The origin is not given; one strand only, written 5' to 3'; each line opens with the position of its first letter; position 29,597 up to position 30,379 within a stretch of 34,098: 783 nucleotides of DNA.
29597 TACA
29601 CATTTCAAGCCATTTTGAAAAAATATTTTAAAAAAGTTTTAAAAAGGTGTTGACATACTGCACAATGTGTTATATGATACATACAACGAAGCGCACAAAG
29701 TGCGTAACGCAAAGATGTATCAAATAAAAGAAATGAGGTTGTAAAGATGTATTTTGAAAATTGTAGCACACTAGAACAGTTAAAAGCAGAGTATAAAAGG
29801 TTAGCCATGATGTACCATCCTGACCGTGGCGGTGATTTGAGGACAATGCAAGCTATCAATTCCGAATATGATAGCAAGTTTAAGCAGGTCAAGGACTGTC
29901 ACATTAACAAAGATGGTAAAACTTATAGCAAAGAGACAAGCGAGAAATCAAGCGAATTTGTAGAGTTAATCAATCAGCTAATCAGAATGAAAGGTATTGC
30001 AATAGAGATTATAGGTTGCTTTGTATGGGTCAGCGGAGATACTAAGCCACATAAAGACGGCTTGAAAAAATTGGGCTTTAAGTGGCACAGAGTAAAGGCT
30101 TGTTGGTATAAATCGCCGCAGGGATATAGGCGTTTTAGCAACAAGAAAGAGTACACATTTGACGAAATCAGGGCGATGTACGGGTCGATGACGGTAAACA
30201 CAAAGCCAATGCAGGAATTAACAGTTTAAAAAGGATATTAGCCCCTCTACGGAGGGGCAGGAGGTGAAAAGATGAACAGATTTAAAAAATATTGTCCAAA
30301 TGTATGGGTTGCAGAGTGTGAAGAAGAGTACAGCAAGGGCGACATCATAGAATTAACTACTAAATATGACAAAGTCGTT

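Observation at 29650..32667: Self-contained, counter-oriented five-gene operon between the late activator and the packaging genes: candidate host-takeover / anti-defence cassette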

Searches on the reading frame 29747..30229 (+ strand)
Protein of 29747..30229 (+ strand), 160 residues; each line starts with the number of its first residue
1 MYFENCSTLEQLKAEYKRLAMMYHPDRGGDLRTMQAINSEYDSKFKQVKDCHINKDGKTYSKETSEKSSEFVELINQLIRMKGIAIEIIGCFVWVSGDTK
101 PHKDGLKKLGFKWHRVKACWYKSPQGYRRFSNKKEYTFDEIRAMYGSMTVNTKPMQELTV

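Call 4: search_protein_families(library=pfam, proteins=[window:29747-30229:+], max_evalue=0.1)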
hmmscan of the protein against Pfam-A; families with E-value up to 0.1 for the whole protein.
window:29747-30229:+ (160 aa): 1 family
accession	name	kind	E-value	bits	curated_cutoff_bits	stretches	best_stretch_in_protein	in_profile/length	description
PF00226.36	DnaJ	-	4.6e-06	27.1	27.8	1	7-50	12-48/63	DnaJ domain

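Call 5: search_protein_families(library=phrogs, proteins=[window:29747-30229:+], max_evalue=0.01)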
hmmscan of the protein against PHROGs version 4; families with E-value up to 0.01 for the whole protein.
window:29747-30229:+ (160 aa): 5 families
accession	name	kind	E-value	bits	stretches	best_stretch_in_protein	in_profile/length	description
phrog_15863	-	unknown function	3.5e-40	139.2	1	2-158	149-306/312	-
phrog_13942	-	unknown function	6.9e-07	29.8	1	8-47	28-67/336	-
phrog_7739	-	unknown function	0.0008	18.9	1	12-69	26-87/565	-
phrog_14336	-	unknown function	0.0048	17.3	1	6-52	15-53/363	-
phrog_31004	-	unknown function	0.009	17.3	0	6-42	12-52/156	-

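Call 23: search_solved_structures(query=window:29747-30226:+, max_evalue=1, show_alignments=2)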
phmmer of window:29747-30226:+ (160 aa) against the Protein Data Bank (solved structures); distinct sequences matched with E-value up to 1: 35.
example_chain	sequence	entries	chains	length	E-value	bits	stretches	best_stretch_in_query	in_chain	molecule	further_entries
1bqz_A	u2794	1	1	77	0.0023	20.7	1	10-52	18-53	DNAJ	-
1bq0_A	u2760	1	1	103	0.0047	19.7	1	10-52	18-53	DNAJ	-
1xbl_A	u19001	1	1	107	0.0052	19.5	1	10-52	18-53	DNAJ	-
5nro_B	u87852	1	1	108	0.0053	19.5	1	10-52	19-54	Chaperone protein DnaJ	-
1faf_A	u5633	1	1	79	0.0067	19.2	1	12-57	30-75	LARGE T ANTIGEN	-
8iuf_E6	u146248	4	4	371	0.015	18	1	6-46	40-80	NDUEG6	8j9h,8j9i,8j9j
2lo1_A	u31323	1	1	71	0.02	17.6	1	7-41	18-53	DnaJ homolog subfamily A member 1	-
2n04_A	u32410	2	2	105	0.024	17.4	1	6-53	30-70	DnaJ homolog subfamily C member 5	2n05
2ctw_A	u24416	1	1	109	0.026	17.3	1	6-53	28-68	DnaJ homolog subfamily C member 5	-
2m6y_A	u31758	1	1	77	0.029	17.1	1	7-30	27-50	DnaJ homolog subfamily A member 1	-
8e2o_A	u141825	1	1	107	0.033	16.9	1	7-42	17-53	Isoform 2 of DnaJ homolog subfamily A member 1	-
7tgh_J1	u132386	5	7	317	0.079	15.7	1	5-29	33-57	DnaJ domain protein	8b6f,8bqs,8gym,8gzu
4j7z_A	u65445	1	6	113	0.087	15.6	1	7-30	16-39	Chaperone protein DnaJ 2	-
9dyv_A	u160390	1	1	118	0.095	15.4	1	7-30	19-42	Chaperone protein DnaJ 2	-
1gh6_A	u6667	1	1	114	0.11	15.2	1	12-53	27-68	Large T antigen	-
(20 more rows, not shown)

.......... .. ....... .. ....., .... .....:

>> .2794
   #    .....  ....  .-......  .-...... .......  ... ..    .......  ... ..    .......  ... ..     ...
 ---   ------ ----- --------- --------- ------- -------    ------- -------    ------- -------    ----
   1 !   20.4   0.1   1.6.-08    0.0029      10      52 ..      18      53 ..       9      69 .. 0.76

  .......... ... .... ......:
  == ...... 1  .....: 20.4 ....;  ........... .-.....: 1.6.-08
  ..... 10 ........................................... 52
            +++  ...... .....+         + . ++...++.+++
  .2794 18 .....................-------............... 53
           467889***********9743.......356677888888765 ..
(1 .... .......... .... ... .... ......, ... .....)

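Call 26: find_homologous_proteins(query=window:29747-30226:+, max_evalue=0.001)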
Query window:29747-30226:+ (160 aa): 245 proteins with E <= 0.001 among 265 candidates; the best 120 are listed.
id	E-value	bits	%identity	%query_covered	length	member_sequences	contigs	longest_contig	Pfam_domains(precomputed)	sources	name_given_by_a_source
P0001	2.6e-105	367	99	100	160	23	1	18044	PF00226.37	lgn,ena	-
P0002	2.0e-59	218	58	100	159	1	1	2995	PF00226.37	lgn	-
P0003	4.2e-59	217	65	91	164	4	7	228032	PF00226.37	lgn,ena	-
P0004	9.5e-59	215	63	91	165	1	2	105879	PF00226.37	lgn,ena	-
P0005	1.1e-58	215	63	91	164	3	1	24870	-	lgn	-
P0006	1.4e-58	215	60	96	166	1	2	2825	PF00226.37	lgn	-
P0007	1.5e-58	215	63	91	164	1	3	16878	-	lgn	-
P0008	1.6e-58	215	64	91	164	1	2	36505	-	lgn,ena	-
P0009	2.1e-58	214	60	96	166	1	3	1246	PF00226.37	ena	-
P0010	5.9e-58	213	64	91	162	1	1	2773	-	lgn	-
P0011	7.0e-58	213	63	91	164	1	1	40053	-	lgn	-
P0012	1.9e-57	211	63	91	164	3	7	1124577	-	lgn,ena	-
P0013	2.1e-57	211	58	99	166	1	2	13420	-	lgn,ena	-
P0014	2.2e-56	208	63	91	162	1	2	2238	PF00226.37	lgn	-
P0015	4.6e-56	207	60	91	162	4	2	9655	PF00226.37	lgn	-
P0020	8.0e-56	206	60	91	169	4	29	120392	-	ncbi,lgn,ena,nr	ncbi:MAG: molecular chaperone DnaJ [Firmicutes bacterium]|nr:molecular chaperone DnaJ [Bacillota bac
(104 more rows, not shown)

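Call 27: find_encoding_contigs(protein=P0012, flank=8000, max_places=4)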
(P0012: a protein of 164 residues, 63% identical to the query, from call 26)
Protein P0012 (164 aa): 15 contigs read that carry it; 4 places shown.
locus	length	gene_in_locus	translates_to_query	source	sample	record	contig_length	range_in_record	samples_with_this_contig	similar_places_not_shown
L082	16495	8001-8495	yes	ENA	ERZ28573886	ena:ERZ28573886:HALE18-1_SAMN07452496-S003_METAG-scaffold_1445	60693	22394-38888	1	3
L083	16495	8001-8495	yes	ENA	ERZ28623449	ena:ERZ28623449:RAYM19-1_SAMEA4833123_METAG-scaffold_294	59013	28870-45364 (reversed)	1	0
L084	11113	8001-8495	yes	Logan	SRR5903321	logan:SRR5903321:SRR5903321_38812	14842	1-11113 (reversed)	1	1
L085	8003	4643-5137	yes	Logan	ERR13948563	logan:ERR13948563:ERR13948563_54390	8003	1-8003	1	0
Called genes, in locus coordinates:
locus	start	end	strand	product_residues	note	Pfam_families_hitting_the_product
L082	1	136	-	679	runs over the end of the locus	-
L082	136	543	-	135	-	-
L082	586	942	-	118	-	-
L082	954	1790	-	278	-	-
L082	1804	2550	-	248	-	-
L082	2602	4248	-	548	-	-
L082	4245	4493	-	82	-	-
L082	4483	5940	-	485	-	PF03237:Terminase_6N, PF17289:Terminase_6C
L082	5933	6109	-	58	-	-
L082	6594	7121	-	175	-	-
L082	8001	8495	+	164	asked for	-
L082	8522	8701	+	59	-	-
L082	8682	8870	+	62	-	-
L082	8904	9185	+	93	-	-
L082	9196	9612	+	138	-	-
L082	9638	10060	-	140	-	-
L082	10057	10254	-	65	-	-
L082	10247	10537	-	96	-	-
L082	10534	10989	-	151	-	PF25680:Mom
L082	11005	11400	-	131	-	PF00436:SSB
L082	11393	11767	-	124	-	-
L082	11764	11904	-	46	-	-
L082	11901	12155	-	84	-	-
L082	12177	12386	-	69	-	-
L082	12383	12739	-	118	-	-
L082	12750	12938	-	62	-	-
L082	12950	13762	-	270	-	PF02086:MethyltransfD12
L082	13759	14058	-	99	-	-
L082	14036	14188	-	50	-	-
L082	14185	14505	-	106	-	PF24608:PDDEXK_15 (weak)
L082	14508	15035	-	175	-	PF19157:DUF5839 (weak)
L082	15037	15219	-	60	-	-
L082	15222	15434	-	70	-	-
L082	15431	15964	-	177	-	PF11417:G39P_N (weak)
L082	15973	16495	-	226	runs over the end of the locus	-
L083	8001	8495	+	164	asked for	-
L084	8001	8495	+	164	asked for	-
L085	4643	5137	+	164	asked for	-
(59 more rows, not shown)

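Call 28: find_encoding_contigs(protein=P0020, flank=8000, max_places=4)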
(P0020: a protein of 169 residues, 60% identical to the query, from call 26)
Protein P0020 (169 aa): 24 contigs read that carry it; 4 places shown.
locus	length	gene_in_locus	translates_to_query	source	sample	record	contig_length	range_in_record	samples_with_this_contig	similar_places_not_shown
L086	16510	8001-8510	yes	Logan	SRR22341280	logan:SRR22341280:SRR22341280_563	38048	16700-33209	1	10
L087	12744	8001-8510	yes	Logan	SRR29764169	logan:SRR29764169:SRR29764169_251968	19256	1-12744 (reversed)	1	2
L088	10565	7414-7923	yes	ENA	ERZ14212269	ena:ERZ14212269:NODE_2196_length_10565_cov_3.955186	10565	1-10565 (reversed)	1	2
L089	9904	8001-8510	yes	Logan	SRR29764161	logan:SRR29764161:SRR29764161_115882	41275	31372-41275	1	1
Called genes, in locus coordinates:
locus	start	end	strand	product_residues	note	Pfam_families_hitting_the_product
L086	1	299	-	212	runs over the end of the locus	-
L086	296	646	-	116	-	-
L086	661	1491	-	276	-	-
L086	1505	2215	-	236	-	-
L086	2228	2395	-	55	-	-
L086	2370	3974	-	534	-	-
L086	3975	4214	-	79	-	-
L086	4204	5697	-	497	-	PF03237:Terminase_6N, PF17289:Terminase_6C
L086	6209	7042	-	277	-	PF16677:GP3_package (faint), PF13384:HTH_23 (weak), PF13518:HTH_28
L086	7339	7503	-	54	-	-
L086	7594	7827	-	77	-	PF13443:HTH_26 (weak)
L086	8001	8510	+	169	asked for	-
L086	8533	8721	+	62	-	-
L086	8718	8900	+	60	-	-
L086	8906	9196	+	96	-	-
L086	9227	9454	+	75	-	-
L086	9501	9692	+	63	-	-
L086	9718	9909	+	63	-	PF18789:DarA_C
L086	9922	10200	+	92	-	-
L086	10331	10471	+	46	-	-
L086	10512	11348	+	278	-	PF02498:Bro-N, PF03374:ANT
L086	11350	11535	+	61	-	-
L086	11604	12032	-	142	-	-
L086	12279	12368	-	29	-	-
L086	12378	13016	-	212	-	PF17400:DUF5406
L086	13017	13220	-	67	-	-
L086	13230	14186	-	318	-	PF00145:DNA_methylase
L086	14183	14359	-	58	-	-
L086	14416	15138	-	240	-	-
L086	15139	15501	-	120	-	-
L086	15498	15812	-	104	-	PF24608:PDDEXK_15 (weak)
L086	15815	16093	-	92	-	-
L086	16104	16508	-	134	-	PF00436:SSB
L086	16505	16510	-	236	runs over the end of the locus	-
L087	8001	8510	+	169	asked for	-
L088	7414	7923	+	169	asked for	-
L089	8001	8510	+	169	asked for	-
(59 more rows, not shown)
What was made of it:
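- Closest known: Phage morons. Same: One relative's island carries an antirepressor-type Bro-N/ANT gene (call 28).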

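Call 32: search_solved_structures(query=A1, max_evalue=10, show_alignments=0)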
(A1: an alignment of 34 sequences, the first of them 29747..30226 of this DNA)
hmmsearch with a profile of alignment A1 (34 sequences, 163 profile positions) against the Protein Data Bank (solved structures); distinct sequences matched with E-value up to 10: 247 (the best 60 are shown).
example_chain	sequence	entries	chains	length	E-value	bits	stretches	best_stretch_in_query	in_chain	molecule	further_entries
1gh6_A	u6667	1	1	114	8.7e-08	34.9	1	14-61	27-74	Large T antigen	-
8e2o_A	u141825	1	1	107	1.7e-07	34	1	9-65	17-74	Isoform 2 of DnaJ homolog subfamily A member 1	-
2lo1_A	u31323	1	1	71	1.8e-07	33.9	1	8-60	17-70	DnaJ homolog subfamily A member 1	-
2pf4_E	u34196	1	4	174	2.3e-07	33.6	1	14-60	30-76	Small T antigen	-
2m6y_A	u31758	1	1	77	6.2e-07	32.2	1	8-48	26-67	DnaJ homolog subfamily A member 1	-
9evh_A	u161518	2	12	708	1.2e-06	31.2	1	14-60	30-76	Large T antigen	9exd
1bqz_A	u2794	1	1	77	3.5e-06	29.7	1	10-64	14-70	DNAJ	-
1bq0_A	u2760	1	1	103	6.9e-06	28.7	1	12-64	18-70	DNAJ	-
1xbl_A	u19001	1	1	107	7.7e-06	28.6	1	12-64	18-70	DNAJ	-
2och_A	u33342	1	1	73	7.7e-06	28.6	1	12-60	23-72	Hypothetical protein dnj-12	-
5nro_B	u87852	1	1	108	7.8e-06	28.6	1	12-64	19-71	Chaperone protein DnaJ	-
8grq_D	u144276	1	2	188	1.3e-05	27.9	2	20-77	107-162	H2B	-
6d6x_A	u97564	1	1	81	1.8e-05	27.4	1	12-48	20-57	Type II HSP40 co-chaperone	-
8eod_A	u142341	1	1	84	1.9e-05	27.3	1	12-48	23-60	Protein SIS1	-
4rwu_A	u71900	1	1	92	2.4e-05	27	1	12-48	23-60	Protein SIS1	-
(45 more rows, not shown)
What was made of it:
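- On J-domain proteins (Hsp70 co-chaperones): The family profile matches solved J domains (T antigen, DNAJA1, DnaJ) at E = 9e-8 to 8e-6 (call 32).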

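Call 38: predict_structure(alignment_id=A1)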
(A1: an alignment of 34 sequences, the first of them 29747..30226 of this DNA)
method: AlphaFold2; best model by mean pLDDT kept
length: 160 residues; sequences in the alignment: 34
mean_pLDDT: 86.9   pTM: 0.82
mean pLDDT of the five models: 86.9, 86.4, 85.8, 85.7, 77.9
residues with pLDDT >= 90: 108; 70-90: 31; 50-70: 9; < 50: 12
segments of 3 or more residues with pLDDT < 50: 149-160
pLDDT, mean of each block of 10 residues (from residue 1): 94 95 93 97 97 87 93 96 92 95 97 93 85 73 64 39
secondary structure, 60 per line:
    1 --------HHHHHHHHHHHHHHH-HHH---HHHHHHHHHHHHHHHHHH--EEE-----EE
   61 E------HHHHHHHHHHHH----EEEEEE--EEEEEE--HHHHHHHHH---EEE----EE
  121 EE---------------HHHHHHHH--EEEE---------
elements in order: H9-23 H31-48 E51-53 E59-61 H68-79 E84-89 E92-97 H100-108 E112-114 E119-122 H138-145 E148-151
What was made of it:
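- On J-domain proteins (Hsp70 co-chaperones): The AF2 model shows helices 9-23 and 31-48 (call 38).
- The two-domain model has pLDDT 86.9 (call 38).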

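Call 42: fold_search(model_id=the predicted structure, library=pdb)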
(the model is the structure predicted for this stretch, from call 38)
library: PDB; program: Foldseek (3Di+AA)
matches with E <= 10: 52; with E <= 0.001: 0
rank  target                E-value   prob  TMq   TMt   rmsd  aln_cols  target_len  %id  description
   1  6upb_A                3.5e-01  0.54  0.31  0.22   4.9        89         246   20  Structure of apo trehalose-6-phosphate phosphatase from Salmonella typhimurium (released 2020-08-26)
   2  6qj6_E                4.4e-01  0.41  0.30  0.21   5.3        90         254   16  The structure of Trehalose-6-phosphatase from Burkholderia pseudomallei (released 2020-01-15)
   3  8j9h_E6               4.7e-01  0.96  0.28  0.14   1.7        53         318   28  Cryo-EM structure of Euglena gracilis respiratory complex I, deactive state (released 2024-02-28)
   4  8iuf_E6               1.2e+00  0.35  0.28  0.14   7.1        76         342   22  Cryo-EM structure of Euglena gracilis super-complex I+III2+IV, composite (released 2024-02-28)
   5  8ouw_G                1.9e+00  0.05  0.18  0.10  13.6       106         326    8  Cryo-EM structure of CMG helicase bound to TIM-1/TIPN-1 and homodimeric DNSN-1 on fork DNA (Caenorhabditis elegans) (released 2023-08-16)
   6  2guz_A                2.2e+00  0.54  0.26  0.56   1.7        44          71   32  Structure of the Tim14-Tim16 complex of the mitochondrial protein import motor (released 2006-10-03)
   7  5gvx                  2.2e+00  0.10  0.26  0.13   5.1        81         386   14  Structural insight into dephosphorylation by Trehalose 6-phosphate Phosphatase (OtsB2) from Mycobacterium Tuberculosis (released 2017-09-27)
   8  4rwu                  3.0e+00  0.41  0.22  0.42   1.3        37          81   30  J-domain of Sis1 protein, Hsp40 co-chaperone from Saccharomyces cerevisiae (released 2014-12-17)
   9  1faf_MODEL_1_A        3.8e+00  0.20  0.24  0.44   2.6        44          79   30  NMR STRUCTURE OF THE N-TERMINAL J DOMAIN OF MURINE POLYOMAVIRUS T ANTIGENS. (released 2000-11-22)
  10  4avq_D                4.0e+00  0.03  0.18  0.16  11.7       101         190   17  Influenza strain pH1N1 2009 polymerase subunit PA endonuclease (released 2012-08-22)
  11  3if4_A                4.9e+00  0.04  0.15  0.22  14.4        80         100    8  Structure from the mobile metagenome of North West Arm Sewage Outfall: Integron Cassette Protein Hfx_Cass5 (released 2009-09-08)
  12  9raf_A                4.9e+00  0.04  0.14  0.05   8.9        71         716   15  Influenza A/H7N9 polymerase in complex with a 70-mer template in stalled elongation with backtracking and stem. (released 2026-03-11)
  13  4ado_B                5.2e+00  0.03  0.23  0.19  14.7       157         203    8  Fusidic acid resistance protein FusB (released 2012-03-07)
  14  8vhx_A                5.2e+00  0.02  0.14  0.21  10.1        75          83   13  Cryo-EM of neck of bacteriophage Chi (released 2024-10-02)
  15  9npx_k                5.5e+00  0.06  0.15  0.35   5.2        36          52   14  SARS-CoV-2 nsp1 bound to the Rhinolophus lepidus 40S ribosomal subunit (local refinement of the 40S body) (released 2025-06-11)
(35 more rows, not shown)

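Call 45: search_dna_similar(query=window:29747-30226:+, collection=phages, mode=protein, max_rows=25, max_evalue=0.001)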
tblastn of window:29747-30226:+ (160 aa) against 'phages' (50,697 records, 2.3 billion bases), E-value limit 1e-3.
Records with a match: 15; places in all: 15; records where one place covers at least 80% of the query: 12.
Best place of each record, by identity: <60% 15.
By first word of the organism name: Cellulophaga 7; Fusobacterium 3; Bacteriophage 3; Enterococcus 1; Caudoviricetes 1.
By host as written in the record: - 4; Cellulophaga baltica #18 2; Cellulophaga baltica #17 2; Cellulophaga baltica #4 2; Fusobacterium nucleatum ATCC 10953 2; Enterococcus faecalis 1; Cellulophaga baltica #13 1; Fusobacterium sp. 1.
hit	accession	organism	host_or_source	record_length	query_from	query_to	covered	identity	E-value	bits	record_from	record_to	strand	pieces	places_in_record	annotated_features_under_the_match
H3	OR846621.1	Enterococcus phage Efs 1-1-1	Enterococcus faecalis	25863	2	160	99%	44.7%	2e-36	138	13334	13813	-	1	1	record has no annotation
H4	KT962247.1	Cellulophaga phage phi17:2_18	Cellulophaga baltica #18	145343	2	158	98%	30.5%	2e-13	72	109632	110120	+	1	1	DnaJ domain containing protein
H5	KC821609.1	Cellulophaga phage phi17:2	Cellulophaga baltica #17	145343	2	158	98%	30.5%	2e-13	72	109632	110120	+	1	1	DnaJ domain containing protein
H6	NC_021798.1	Cellulophaga phage phi17:2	Cellulophaga baltica #17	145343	2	158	98%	30.5%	2e-13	72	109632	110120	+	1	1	DnaJ domain containing protein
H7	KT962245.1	Cellulophaga phage phi4:1_13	Cellulophaga baltica #13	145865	2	158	98%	30.5%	2e-13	72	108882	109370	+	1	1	DnaJ domain containing protein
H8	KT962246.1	Cellulophaga phage phi4:1_18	Cellulophaga baltica #18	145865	2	158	98%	30.5%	2e-13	72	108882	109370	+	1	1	DnaJ domain containing protein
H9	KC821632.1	Cellulophaga phage phi4:1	Cellulophaga baltica #4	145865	2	158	98%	30.5%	2e-13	72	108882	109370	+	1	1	DnaJ domain containing protein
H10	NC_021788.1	Cellulophaga phage phi4:1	Cellulophaga baltica #4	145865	2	158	98%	30.5%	2e-13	72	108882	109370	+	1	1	DnaJ domain containing protein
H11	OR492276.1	Fusobacterium phage phiKSUM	Fusobacterium sp.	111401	2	159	99%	29.4%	7e-7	53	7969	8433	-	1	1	hypothetical protein (x2)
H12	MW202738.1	Caudoviricetes sp.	Manatee Spring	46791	16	147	83%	33.8%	2e-12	69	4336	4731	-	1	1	dnaj domain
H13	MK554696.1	Fusobacterium phage Fnu1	Fusobacterium nucleatum ATCC 10953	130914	8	147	88%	24.7%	5e-5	48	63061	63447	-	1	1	molecular chaperone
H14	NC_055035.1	Fusobacterium phage Fnu1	Fusobacterium nucleatum ATCC 10953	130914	8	147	88%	24.7%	5e-5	48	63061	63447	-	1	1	molecular chaperone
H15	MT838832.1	Bacteriophage sp.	human fecal samples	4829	2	42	26%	51.2%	6e-6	50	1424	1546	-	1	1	record has no annotation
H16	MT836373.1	Bacteriophage sp.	human fecal samples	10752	2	50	31%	42.9%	5e-6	50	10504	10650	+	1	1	record has no annotation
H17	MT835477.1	Bacteriophage sp.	human fecal samples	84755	2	45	28%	47.7%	1e-5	50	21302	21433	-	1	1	record has no annotation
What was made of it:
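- Closest known: Rki. Different: RB43 is absent from the tblastn hits at E <= 1e-3 (call 45).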

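Call 49: get_annotated_region(hit=H4, flank=4000)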
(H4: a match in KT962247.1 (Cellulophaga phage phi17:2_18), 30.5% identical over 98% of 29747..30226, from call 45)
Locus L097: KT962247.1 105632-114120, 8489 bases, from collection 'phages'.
description: Cellulophaga phage phi17:2_18, complete genome.
organism: Cellulophaga phage phi17:2_18 (NCBI taxid 1747283)
taxonomy: Viruses; Duplodnaviria; Heunggongvirae; Uroviricota; Caudoviricetes; Lightbulbvirus; Lightbulbvirus Cba172
host: Cellulophaga baltica #18; source: -; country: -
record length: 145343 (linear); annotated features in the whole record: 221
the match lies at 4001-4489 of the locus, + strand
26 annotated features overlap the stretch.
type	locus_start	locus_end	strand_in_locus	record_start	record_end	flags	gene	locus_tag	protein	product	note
CDS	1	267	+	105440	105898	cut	-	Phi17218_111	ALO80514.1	hypothetical protein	-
CDS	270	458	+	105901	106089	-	-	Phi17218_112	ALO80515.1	hypothetical protein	-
CDS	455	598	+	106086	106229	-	-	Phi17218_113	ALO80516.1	hypothetical protein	-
CDS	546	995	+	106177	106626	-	-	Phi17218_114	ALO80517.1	hypothetical protein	-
CDS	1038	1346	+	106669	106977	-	-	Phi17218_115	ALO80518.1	hypothetical protein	-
CDS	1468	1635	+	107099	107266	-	-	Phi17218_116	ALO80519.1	hypothetical protein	-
CDS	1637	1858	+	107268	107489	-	-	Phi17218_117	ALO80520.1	hypothetical protein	-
CDS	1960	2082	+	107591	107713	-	-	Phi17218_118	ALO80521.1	hypothetical protein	-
CDS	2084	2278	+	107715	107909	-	-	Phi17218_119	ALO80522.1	hypothetical protein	-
CDS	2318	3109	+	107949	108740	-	-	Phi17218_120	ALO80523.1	hypothetical protein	-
CDS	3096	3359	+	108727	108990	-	-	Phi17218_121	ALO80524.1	hypothetical protein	-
CDS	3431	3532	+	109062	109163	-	-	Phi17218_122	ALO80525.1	hypothetical protein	-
CDS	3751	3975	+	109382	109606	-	-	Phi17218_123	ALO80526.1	hypothetical protein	-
CDS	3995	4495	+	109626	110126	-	-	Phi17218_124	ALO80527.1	DnaJ domain containing protein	similar to EFT45320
CDS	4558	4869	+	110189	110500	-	-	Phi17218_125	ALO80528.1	hypothetical protein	-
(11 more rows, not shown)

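Call 52: search_protein_families(library=pfam, alignment_id=A1, max_evalue=1)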
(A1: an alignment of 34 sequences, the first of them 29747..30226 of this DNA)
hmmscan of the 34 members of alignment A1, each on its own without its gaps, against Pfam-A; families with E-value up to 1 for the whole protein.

A. member 1, window:29747-30226:+ (160 aa): 2 families
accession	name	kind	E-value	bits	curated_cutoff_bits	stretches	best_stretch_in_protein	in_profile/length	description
PF00226.36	DnaJ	-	4.6e-06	27.1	27.8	1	7-50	12-48/63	DnaJ domain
PF13076.11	Fur_reg_FbpA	-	0.49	10.5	22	0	8-18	26-36/36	Fur-regulated basic protein A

B. families by the number of members that match (of 34 scanned): 40 families (the first 25 are shown)
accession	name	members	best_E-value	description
PF00226.36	DnaJ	34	1.2e-07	DnaJ domain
PF18974.5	DUF5710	16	0.0012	Domain of unknown function (DUF5710)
PF13076.11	Fur_reg_FbpA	5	0.07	Fur-regulated basic protein A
PF18035.6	Bap31_Bap29_C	3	0.041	Bap31/Bap29 cytoplasmic coiled-coil domain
PF11090.14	Phage_T7_Gp13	3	0.045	Bacteriophage T7, probable scaffold protein Gp13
PF23848.1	DUF7212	2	0.0015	Family of unknown function (DUF7212)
PF20027.4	DUF6435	2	0.017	Family of unknown function (DUF6435)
PF08581.15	Tup_N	2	0.032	Tup N-terminal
PF20369.3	DUF6664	2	0.054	Family of unknown function (DUF6664)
PF25093.1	DUF7807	2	0.059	Family of unknown function (DUF7807)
PF01751.28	Toprim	2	0.064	Toprim domain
PF07373.16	CAMP_factor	2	0.077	CAMP factor (Cfa)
PF00875.24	DNA_photolyase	2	0.11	DNA photolyase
PF07218.16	RAP1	1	0.013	Rhoptry-associated protein 1 (RAP-1)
PF03528.20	Rabaptin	1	0.02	Rabaptin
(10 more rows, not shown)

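Call 58: search_protein_families(library=padloc, proteins=[window:29747-30229:+], max_evalue=0.01)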
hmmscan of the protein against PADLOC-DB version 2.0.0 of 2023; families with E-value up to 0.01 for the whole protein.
window:29747-30229:+ (160 aa): 1 family
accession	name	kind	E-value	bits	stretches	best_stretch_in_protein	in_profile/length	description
PDLC00616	ZorC1|ZorC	-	0.0046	13.7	1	52-122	496-572/575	EH signature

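Call 59: search_protein_families(library=ncbifam, proteins=[window:29747-30229:+], max_evalue=0.01)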
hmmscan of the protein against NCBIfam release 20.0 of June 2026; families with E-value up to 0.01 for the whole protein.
window:29747-30229:+ (160 aa): 3 families
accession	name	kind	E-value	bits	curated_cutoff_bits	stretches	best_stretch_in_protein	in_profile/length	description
NF006502.0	PRK08937.3-2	equivalog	0.00015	21.3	259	1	5-51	213-257/275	adenylosuccinate lyase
NF008035.0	PRK10767.1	subfamily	0.00033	19.8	338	1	9-50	18-52/374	molecular chaperone DnaJ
TIGR02349.1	DnaJ_bact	equivalog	0.00089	18.7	377.2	1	8-50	13-48/354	molecular chaperone DnaJ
